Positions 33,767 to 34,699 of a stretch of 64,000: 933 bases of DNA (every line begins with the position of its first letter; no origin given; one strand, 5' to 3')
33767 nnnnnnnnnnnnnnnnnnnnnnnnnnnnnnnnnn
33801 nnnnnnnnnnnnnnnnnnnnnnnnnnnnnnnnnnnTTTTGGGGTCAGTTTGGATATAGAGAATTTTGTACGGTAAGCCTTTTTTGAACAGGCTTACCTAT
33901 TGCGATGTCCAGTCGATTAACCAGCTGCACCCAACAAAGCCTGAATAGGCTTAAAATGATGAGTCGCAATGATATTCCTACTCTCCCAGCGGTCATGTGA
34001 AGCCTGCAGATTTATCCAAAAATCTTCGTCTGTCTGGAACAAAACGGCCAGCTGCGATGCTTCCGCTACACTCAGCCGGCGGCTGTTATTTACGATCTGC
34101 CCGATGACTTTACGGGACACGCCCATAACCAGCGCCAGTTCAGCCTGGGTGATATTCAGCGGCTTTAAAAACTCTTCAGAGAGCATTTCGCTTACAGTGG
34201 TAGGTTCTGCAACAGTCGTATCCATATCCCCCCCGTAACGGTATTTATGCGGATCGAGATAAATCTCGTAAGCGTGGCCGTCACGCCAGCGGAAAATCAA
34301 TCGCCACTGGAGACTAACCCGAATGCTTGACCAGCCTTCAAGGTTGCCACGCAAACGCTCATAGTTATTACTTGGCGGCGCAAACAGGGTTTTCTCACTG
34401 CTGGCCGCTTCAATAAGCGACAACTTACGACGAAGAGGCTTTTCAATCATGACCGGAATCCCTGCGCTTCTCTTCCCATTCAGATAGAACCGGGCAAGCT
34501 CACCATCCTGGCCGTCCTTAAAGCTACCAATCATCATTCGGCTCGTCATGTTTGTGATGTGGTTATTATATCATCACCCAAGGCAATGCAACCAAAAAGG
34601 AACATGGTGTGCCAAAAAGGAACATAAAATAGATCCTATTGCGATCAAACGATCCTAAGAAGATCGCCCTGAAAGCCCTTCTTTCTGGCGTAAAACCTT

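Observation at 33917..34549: HigB toxin and HigA antitoxin fused into one ORF across a C7/G7 homopolymer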

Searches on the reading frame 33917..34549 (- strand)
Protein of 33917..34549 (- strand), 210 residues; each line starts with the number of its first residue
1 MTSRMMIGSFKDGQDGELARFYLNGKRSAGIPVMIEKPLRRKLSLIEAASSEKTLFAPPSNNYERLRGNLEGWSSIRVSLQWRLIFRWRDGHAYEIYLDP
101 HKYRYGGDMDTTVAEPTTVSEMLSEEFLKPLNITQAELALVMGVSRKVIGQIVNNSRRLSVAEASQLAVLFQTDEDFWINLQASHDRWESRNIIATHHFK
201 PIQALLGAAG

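Call 3: search_protein_families(library=pfam, proteins=[window:33917-34549:-], max_evalue=0.1)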
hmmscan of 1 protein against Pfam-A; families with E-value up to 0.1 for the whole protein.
window:33917-34549:- (210 aa): 3 families
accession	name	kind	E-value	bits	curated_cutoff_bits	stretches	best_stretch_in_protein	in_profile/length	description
PF05015.19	HigB-like_toxin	-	1.3e-24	86.9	27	1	14-101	4-91/91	RelE-like toxin of type II toxin-antitoxin system HigB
PF01381.28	HTH_3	-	1.7e-09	38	23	1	126-177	3-54/55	Helix-turn-helix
PF24732.2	ParE_like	-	0.0022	18.4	24.4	1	60-92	22-53/67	ParE-like toxin domain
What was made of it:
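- On HigB/HigA type II toxin-antitoxin module: 86.9 bits against a cut-off of 27, aa 14-101 covering profile 4-91 of 91 (call 3).
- Checked: Pfam HigB-like_toxin matches aa 14-101 at 86.9 bits against a cut-off of 27, and HTH_3 matches aa 126-177 (call 3).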

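Call 4: search_protein_families(library=ncbifam, proteins=[window:33917-34549:-], max_evalue=0.1)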
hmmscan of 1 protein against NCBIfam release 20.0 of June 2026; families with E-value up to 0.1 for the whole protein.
window:33917-34549:- (210 aa): 4 families
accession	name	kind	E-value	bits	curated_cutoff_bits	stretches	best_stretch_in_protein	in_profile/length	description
TIGR02607.1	antidote_HigA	equivalog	3.4e-20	71.7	47.7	1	115-191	3-79/81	HigA family addiction module antitoxin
TIGR03070.1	couple_hipB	subfamily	0.0094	15.9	71.65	1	131-154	14-37/58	type II toxin-antitoxin system Y4mF family antitoxin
NF041265.1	NadS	equivalog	0.035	14.4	60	1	130-182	41-92/94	NadS family protein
TIGR02116.1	toxin_Txe_YoeB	equivalog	0.077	13.2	51.8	0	61-92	39-70/80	Txe/YoeB family addiction module toxin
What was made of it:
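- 33917..34549 (-): Fused higB-higA ORF. It is 210 aa from the first ATG, or 205 aa from the MIGSF start used by all relatives at 34534. Pfam and NCBIfam matches (calls 3, 4).
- On HigB/HigA type II toxin-antitoxin module: 71.7 bits against a cut-off of 47.7 (call 4).
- Checked: NCBIfam HigA TIGR02607 matches aa 115-191 at 71.7 bits against a cut-off of 47.7 (call 4).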

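Call 12: find_homologous_proteins(query=window:33917-34549:-, max_evalue=1e-10)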
Query window:33917-34549:- (210 aa): 4 proteins with E <= 1e-10 among 580 candidates.
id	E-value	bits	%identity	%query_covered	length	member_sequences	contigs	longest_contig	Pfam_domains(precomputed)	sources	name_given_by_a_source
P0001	1.2e-40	157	71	48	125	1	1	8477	PF05015.19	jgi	jgi:proteic killer suppression protein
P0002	4.6e-38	149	69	47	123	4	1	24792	PF05015.19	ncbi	ncbi:MAG: type II toxin-antitoxin system RelE/ParE family toxin [Chania sp.]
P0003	2.6e-34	136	63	47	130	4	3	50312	PF05015.19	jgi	-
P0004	2.4e-22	97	82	30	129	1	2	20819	-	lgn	-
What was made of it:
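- Tried and rejected: It returned only 4 hits and none full-length (call 12), so it said little about other fusions.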

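Call 19: find_encoding_contigs(protein=window:33917-34549:-, flank=6000, max_places=10)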
Protein window:33917-34549:- (210 aa): no gene with exactly this product is on record in the collection.

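Call 20: list_cluster_members(proteins=[window:33917-34549:-, window:33917-34534:-, window:33917-34225:-])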
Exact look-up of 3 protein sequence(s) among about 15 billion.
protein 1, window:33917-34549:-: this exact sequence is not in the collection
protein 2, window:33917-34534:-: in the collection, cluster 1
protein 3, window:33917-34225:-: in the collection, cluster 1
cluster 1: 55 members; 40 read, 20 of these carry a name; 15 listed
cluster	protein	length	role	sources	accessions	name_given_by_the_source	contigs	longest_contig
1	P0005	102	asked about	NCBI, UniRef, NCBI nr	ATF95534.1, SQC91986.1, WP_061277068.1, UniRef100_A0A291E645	Uncharacterized HTH-type transcriptional regulator ybaQ [Cedecea neteri] | Addiction module antidote protein, HigA family n=1 Tax=Cedecea neteri TaxID=158822 ... | HigA family addiction module antitoxin [Cedecea neteri]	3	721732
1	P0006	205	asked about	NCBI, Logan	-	-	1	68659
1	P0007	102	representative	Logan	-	-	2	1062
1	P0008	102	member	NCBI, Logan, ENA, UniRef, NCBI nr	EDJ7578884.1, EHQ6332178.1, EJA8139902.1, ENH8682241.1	HigA family addiction module antidote protein [Aeromonas salmonicida subsp. achromogenes] | Addiction module HigA family antidote n=1 Tax=Scandinavium goeteborgense TaxID=1851514 ... | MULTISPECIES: HigA family addiction module antitoxin [Gammaproteobacteria]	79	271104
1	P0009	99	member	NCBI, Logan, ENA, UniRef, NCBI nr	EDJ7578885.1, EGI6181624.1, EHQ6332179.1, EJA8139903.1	toxin [Aeromonas salmonicida subsp. achromogenes] | Proteic killer suppression protein n=2 Tax=Pseudomonadota TaxID=1224 ... | type II toxin-antitoxin system RelE/ParE family toxin [Scandinavium goeteborgense]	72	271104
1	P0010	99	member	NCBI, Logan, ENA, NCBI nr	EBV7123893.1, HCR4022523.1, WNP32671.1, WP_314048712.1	type II toxin-antitoxin system RelE/ParE family toxin (plasmid) [Morganella morganii] | type II toxin-antitoxin system RelE/ParE family toxin [Morganella morganii]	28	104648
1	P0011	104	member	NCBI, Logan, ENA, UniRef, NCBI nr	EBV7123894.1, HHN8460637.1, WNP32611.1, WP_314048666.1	TPA: HigA family addiction module antitoxin [Morganella morganii] | HigA family addiction module antitoxin n=1 Tax=Morganella morganii TaxID=582 ... | HigA family addiction module antitoxin [Morganella morganii]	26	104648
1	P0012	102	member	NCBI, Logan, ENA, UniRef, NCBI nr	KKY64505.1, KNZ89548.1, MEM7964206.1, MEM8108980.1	HigA family addiction module antitoxin [Morganella morganii] | HigA family addiction module antitoxin n=1 Tax=Morganella morganii TaxID=582 ...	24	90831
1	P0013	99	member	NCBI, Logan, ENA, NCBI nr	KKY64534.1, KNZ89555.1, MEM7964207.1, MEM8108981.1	type II toxin-antitoxin system RelE/ParE family toxin [Morganella morganii]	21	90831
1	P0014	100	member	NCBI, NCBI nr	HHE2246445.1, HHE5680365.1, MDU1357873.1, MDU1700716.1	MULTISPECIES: type II toxin-antitoxin system RelE/ParE family toxin [Gammaproteobacteria] | type II toxin-antitoxin system RelE/ParE family toxin [Aeromonas salmonicida]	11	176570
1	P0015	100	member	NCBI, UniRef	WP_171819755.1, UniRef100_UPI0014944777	type II toxin-antitoxin system RelE/ParE family toxin [Morganella morganii] | type II toxin-antitoxin system RelE/ParE family toxin n=2 Tax=Morganella morganii ...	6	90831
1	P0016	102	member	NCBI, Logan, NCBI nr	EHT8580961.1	HigA family addiction module antidote protein [Salmonella enterica]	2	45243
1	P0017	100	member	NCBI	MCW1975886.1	UNVERIFIED_ORG: proteic killer suppression protein [Pantoea agglomerans]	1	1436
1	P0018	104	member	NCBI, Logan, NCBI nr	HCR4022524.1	TPA: HigA family addiction module antidote protein [Morganella morganii] | HigA family addiction module antidote protein [Morganella morganii]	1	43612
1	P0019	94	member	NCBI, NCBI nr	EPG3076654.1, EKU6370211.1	HigA family addiction module antitoxin, partial [Escherichia coli] | HigA family addiction module antidote protein [Escherichia coli]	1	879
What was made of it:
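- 33917..34549 (-): The 205-aa product is on record as P0006 (call 20).
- The fused 205-aa product is independently on record (P0006, NCBI + Logan, call 20). The in-frame 205-aa product is on record from NCBI and Logan sources (call 20).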

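Call 21: find_encoding_contigs(protein=P0005, flank=6000, max_places=10)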
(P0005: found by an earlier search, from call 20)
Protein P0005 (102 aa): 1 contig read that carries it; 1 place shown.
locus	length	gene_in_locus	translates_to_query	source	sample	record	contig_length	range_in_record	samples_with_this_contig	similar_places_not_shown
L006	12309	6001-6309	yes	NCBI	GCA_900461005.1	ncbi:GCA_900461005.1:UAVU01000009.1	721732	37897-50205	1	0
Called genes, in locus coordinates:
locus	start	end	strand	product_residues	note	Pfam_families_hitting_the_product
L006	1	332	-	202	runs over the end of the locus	-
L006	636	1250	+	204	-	PF13443:HTH_26 (weak)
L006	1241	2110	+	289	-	PF02592:Vut_1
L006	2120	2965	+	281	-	PF14819:QueF_N, PF14489:QueF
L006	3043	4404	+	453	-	PF01979:Amidohydro_1, PF07969:Amidohydro_3 (weak)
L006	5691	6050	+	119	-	PF05015:HigB-like_toxin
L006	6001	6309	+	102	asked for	PF01381:HTH_3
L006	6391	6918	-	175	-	-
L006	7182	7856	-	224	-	PF02705:K_trans, PF22776:K_trans_C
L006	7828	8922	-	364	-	PF02705:K_trans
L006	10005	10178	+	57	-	PF13817:DDE_Tnp_IS66_C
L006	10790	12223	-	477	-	PF09994:T6SS_Tle1-like_cat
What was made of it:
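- Tried and rejected: Only the HigA half led to a contig (L006, call 21).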

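Call 22: find_encoding_contigs(protein=P0006, flank=6000, max_places=10)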
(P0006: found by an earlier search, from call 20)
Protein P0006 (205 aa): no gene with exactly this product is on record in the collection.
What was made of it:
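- Tried and rejected: Exact look-ups of the 210-aa and 205-aa products in the contig index found no retrievable contig (calls 19, 22).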

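Call 28: find_related_loci(query=window:33917-34549:-, collection=genome_contigs, flank=3000)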
Query window:33917-34549:- (210 aa) in genome_contigs; peptide patterns used: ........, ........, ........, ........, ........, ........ (x = any residue, [..] = any of these).
532 stretches matched a pattern; 92 encode a relative of the query (tblastn E <= 1e-3); the best 80 are kept; 80 distinct loci.
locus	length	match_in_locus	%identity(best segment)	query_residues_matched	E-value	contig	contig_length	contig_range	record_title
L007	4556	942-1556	85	6-210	7e-120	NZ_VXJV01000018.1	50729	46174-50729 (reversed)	Salmonella enterica subsp. diarizonae strain CCUG 30040T contig_0000018, whole genome shotgun sequence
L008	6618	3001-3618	86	5-210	4e-119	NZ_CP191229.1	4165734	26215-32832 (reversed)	Pantoea sp. FN060301 chromosome, complete genome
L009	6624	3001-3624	72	1-209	2e-100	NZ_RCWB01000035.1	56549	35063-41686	Photorhabdus caribbeanensis strain HG29 scaffold_0035, whole genome shotgun sequence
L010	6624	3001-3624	71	1-209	9e-99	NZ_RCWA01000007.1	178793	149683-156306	Photorhabdus heterorhabditis strain SF41 scaffold_0007, whole genome shotgun sequence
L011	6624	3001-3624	69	1-209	7e-97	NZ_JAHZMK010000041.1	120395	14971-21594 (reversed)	Photorhabdus antumapuensis strain UCH-936 S2_R1_(paired)_trimmed_(paired)_contig_41, whole genome shotgun sequence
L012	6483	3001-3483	75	48-209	3e-80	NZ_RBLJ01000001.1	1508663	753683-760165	Photorhabdus asymbiotica strain DSM 15149 Ga0236268_11, whole genome shotgun sequence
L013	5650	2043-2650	83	6-208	5e-93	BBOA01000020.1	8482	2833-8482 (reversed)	Type-B symbiont of Plautia stali DNA, contig: contig00020, whole genome shotgun sequence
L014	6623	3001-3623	74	1-208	7e-83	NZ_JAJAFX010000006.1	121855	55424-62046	Photorhabdus temperata strain DSM 14550 D1091455_108_6, whole genome shotgun sequence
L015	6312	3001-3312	75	106-209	2e-47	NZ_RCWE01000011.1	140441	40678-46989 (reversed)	Photorhabdus akhurstii strain DSM 15138 scaffold_0011, whole genome shotgun sequence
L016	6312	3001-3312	75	106-209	5e-47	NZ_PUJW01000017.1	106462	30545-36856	Photorhabdus cinerea strain DSM 19724 scaffold_0017, whole genome shotgun sequence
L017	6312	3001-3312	75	106-209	5e-47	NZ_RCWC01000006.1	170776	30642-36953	Photorhabdus noenieputensis strain DSM 25462 scaffold_0006, whole genome shotgun sequence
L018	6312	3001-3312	74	106-209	7e-47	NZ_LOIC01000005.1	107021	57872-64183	Photorhabdus namnaonensis strain PB45.5 Phpb_contig000005, whole genome shotgun sequence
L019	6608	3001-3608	71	6-208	3e-78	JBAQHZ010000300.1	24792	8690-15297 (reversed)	MAG: Chania sp. isolate MFD04767_ilm_asm_bin9 k127_84236, whole genome shotgun sequence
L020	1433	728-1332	71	5-207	8e-78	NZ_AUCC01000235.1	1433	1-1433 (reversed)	Arsenophonus nasoniae DSM 15247 G468DRAFT_scaffold00229.229_C, whole genome shotgun sequence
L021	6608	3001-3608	64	6-208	8e-73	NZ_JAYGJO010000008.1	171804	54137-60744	Acerihabitans sp. TG2 8, whole genome shotgun sequence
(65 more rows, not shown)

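Call 36: search_solved_structures(query=window:33917-34549:-, max_evalue=0.001, show_alignments=2)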
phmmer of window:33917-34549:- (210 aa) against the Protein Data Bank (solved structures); distinct sequences matched with E-value up to 0.001: 8.
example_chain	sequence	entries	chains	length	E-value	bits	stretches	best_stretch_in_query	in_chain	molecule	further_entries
2eby_A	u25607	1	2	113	1.3e-15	60.6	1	113-197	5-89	Putative HTH-type transcriptional regulator ybaQ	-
6f8s_B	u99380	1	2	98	3.6e-09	39.6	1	22-91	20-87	Putative Killer protein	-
6jpi_A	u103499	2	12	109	1.6e-07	34.2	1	114-186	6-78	HTH cro/C1-type domain-containing protein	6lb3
7csv_A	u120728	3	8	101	1.6e-07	34.1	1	113-186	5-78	HTH cro/C1-type domain-containing protein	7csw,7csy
6f8s_A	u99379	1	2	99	6e-07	32.3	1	116-187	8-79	XRE family transcriptional regulator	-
6f8h_A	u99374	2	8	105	6.8e-07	32.1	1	116-187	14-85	XRE family transcriptional regulator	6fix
3cec_A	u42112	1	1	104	7.7e-06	28.7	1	112-190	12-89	Putative antidote protein of plasmid maintenance system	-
3trb_A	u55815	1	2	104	0.00035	23.3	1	116-186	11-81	Virulence-associated protein I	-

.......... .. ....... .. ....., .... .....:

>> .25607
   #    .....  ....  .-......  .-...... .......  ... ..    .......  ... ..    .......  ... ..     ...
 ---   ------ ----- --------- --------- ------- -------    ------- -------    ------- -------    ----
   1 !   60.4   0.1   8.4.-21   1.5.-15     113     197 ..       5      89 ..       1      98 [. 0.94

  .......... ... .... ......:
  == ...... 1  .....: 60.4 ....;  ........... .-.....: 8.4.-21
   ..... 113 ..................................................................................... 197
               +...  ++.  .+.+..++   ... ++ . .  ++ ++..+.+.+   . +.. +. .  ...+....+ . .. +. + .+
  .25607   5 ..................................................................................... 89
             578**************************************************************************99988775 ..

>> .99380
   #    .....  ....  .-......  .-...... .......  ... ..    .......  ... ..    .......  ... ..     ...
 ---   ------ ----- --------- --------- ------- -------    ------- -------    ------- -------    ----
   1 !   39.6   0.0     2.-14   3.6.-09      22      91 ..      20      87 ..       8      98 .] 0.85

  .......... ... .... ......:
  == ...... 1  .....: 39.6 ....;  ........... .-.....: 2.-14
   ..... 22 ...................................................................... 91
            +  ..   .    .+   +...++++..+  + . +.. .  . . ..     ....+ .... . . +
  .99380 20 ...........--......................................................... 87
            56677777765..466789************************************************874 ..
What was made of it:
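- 33917..34225 (-): HigA-equivalent part: 102 aa plus stop, with its own ATG and upstream G-rich site intact. It is annotated on its own as WP_061277068.1 in C. neteri. Exact-sequence look-up (call 20), NCBIfam TIGR02607 (call 4), PDB match to YbaQ 2EBY at 1.3e-15 (call 36).
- On HigB/HigA type II toxin-antitoxin module: YbaQ 2EBY at 1.3e-15 (call 36).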

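Call 40: search_protein_representatives(protein=window:33917-34549:-)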
Query: 210 residues. Proteins with E-value up to 0.001 (for the whole library): 4218; up to 1e-10: 172; up to 1e-30: 2. The best 150 are listed.
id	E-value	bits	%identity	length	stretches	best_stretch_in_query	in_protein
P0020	3.5e-44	167.0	77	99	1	6-104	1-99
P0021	1.7e-36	141.9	65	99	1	6-104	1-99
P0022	7.1e-28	113.7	61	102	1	109-202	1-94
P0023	1.3e-26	109.6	55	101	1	109-207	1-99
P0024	5.9e-26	107.5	57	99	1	6-102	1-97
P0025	6.2e-26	107.4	83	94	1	144-207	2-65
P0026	3.2e-24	101.8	61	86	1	109-191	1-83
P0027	1.6e-23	99.5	53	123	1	2-104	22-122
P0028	2.3e-23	99.0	49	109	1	109-206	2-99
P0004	7.5e-23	97.3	82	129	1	149-210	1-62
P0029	3.2e-22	95.3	71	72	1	30-104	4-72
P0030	8.6e-21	90.6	58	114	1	6-88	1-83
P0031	1.8e-19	86.3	35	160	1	37-184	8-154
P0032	1.9e-19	86.2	35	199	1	23-190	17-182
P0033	2.7e-19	85.7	81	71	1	56-103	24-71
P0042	6.5e-17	77.9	36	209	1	32-190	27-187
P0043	1.0e-16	77.3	36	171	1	49-196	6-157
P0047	6.4e-16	74.7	38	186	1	56-171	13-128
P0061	4.1e-14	68.8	32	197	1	33-187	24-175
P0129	9.8e-12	61.0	29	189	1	29-186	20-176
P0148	2.3e-11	59.8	34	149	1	71-193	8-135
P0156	2.8e-11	59.5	30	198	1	35-187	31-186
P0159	3.2e-11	59.4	35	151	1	74-190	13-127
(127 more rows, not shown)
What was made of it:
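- Tried and rejected: The exhaustive HMMER search (call 40) was needed.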

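Call 42: list_cluster_members(proteins=[P0031, P0032, P0042, P0047, P0061, P0129, P0148, P0156, P0159, P0043])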
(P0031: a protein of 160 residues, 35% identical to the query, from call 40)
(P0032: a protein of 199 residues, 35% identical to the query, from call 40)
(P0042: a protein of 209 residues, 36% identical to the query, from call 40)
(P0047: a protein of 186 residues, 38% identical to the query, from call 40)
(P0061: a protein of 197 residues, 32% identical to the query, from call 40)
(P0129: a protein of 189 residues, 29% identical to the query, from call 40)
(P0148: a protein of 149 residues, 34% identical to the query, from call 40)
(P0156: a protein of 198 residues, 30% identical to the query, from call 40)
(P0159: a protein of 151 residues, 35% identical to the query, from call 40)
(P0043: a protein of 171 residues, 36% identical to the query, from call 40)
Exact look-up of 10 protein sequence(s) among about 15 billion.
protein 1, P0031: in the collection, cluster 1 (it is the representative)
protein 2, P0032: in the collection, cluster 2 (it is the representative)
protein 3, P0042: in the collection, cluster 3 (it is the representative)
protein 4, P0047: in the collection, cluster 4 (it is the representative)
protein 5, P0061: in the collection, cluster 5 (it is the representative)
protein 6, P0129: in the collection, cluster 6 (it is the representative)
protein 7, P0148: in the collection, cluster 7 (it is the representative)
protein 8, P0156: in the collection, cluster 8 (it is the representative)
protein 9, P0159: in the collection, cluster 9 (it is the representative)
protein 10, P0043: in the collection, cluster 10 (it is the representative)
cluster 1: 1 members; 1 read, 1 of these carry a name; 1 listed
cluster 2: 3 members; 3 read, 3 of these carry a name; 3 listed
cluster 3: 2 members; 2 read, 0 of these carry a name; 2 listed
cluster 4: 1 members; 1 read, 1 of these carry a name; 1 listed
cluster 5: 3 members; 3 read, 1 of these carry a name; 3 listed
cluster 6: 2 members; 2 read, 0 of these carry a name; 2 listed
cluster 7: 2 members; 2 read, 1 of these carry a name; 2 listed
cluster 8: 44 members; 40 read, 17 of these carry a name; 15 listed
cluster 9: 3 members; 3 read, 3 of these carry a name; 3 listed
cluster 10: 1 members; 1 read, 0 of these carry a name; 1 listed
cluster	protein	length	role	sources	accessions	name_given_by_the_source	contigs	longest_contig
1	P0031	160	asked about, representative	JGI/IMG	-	addiction module HigA family antidote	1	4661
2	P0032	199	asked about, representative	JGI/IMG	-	addiction module HigA family antidote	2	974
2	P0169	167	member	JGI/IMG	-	addiction module HigA family antidote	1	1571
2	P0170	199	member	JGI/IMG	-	addiction module HigA family antidote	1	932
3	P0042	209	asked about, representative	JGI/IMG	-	-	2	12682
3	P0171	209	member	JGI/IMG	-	-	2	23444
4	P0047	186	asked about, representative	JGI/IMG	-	addiction module HigA family antidote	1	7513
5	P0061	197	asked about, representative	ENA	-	-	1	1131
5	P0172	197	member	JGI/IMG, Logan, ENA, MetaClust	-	\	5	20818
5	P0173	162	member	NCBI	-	-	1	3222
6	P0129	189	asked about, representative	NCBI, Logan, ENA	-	-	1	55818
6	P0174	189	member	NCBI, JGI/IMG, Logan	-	-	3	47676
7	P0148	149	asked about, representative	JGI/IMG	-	addiction module HigA family antidote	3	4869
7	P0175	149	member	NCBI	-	-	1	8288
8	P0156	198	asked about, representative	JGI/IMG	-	antitoxin HigA-1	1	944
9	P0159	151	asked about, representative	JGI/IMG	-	antitoxin HigA-1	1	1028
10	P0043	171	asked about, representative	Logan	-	-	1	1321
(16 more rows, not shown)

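Call 58: predict_structure(alignment_id=A5)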
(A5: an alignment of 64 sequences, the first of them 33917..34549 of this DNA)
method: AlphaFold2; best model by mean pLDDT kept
length: 210 residues; sequences in the alignment: 64
mean_pLDDT: 90.4   pTM: 0.74
mean pLDDT of the five models: 90.4, 89.9, 89.9, 89.7, 88.6
residues with pLDDT >= 90: 161; 70-90: 34; 50-70: 5; < 50: 10
segments of 3 or more residues with pLDDT < 50: 103-111
pLDDT, mean of each block of 10 residues (from residue 1): 82 96 92 94 96 92 92 95 96 96 49 81 96 98 98 97 97 94 93 81 86
secondary structure, 60 per line:
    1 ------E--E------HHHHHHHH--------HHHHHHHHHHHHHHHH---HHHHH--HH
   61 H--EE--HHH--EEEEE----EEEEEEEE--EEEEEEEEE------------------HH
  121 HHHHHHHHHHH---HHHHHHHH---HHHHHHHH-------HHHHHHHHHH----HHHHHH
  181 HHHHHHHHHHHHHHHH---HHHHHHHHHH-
elements in order: H17-24 H33-48 H52-56 E73-77 E82-89 E92-100 H119-131 H135-142 H146-153 H161-170 H175-196 H200-209
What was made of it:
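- On Naturally fused (single-chain) toxin-antitoxin systems (EzeT, Slr1999, CapRel-type): There is only indirect support: AF2 pTM 0.74 with a disordered 9-residue linker (call 58).
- Only residues 103-111 are disordered, and pTM is 0.74 (call 58). Both domains here are intact and confidently folded with a flexible linker (call 58).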
